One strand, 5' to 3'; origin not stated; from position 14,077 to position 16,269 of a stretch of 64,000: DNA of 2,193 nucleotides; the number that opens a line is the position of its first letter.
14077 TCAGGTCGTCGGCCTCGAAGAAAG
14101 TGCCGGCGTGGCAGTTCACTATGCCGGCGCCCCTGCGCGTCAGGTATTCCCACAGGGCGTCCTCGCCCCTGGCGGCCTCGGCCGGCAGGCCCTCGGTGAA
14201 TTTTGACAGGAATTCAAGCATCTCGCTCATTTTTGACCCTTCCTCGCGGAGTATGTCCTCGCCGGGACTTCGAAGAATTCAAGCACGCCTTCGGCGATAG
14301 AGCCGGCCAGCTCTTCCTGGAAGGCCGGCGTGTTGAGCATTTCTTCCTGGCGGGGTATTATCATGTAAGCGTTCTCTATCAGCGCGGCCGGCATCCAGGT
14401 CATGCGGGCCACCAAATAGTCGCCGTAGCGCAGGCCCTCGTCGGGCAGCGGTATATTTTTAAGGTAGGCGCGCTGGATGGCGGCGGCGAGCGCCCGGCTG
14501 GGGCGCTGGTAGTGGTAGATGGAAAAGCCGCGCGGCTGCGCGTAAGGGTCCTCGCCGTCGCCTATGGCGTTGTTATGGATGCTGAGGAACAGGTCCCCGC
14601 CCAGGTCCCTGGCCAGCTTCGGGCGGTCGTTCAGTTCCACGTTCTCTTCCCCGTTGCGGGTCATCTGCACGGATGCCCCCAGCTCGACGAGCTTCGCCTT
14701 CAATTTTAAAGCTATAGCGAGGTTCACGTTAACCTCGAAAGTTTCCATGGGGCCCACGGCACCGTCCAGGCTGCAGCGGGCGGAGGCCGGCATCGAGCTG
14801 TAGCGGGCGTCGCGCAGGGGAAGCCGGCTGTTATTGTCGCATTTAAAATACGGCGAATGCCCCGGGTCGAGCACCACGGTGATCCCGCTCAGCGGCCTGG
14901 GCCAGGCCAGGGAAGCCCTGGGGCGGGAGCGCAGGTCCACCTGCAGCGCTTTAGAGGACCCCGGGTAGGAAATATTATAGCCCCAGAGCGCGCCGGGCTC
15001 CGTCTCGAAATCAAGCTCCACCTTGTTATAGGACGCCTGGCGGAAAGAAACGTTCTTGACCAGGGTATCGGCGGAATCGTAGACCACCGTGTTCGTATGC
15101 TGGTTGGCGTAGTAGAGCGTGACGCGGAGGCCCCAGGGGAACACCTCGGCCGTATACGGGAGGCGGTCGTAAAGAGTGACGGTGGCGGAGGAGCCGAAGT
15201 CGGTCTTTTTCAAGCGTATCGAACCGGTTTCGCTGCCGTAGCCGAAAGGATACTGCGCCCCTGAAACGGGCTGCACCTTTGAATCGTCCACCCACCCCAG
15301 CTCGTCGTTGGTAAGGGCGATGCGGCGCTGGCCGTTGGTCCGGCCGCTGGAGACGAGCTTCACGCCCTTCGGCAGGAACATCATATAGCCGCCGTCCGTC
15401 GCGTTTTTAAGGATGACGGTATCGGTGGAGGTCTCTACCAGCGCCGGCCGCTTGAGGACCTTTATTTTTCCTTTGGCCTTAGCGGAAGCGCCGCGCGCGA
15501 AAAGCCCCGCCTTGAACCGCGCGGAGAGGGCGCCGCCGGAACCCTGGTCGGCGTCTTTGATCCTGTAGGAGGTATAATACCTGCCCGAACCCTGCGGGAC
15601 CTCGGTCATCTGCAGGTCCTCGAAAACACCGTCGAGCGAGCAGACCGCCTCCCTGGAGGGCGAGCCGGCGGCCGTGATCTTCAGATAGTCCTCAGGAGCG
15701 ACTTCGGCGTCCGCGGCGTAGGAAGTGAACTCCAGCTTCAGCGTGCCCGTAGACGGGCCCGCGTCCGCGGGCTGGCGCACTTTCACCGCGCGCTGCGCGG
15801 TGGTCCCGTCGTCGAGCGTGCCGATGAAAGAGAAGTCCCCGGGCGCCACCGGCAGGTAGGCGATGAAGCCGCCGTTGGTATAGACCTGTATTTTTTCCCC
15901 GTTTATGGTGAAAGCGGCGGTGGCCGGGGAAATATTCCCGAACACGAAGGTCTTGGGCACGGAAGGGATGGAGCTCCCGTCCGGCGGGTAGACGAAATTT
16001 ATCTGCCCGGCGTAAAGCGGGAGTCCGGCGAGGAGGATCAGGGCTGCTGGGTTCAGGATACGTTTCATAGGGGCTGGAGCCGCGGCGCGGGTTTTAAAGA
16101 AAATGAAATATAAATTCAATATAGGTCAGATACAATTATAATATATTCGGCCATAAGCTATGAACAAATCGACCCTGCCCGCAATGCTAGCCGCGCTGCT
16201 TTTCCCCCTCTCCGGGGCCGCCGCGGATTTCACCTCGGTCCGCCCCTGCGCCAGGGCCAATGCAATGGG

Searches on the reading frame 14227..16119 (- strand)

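Call 78: search_protein_families(library=pfam, max_evalue=0.00001, proteins=[window:14227-16119:-])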
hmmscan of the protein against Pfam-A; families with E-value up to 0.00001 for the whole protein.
window:14227-16119:- (630 aa): 1 family
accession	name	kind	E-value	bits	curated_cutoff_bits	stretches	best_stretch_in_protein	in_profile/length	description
PF01520.23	Amidase_3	-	1.1e-35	123.6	27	1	415-613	1-173/174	N-acetylmuramoyl-L-alanine amidase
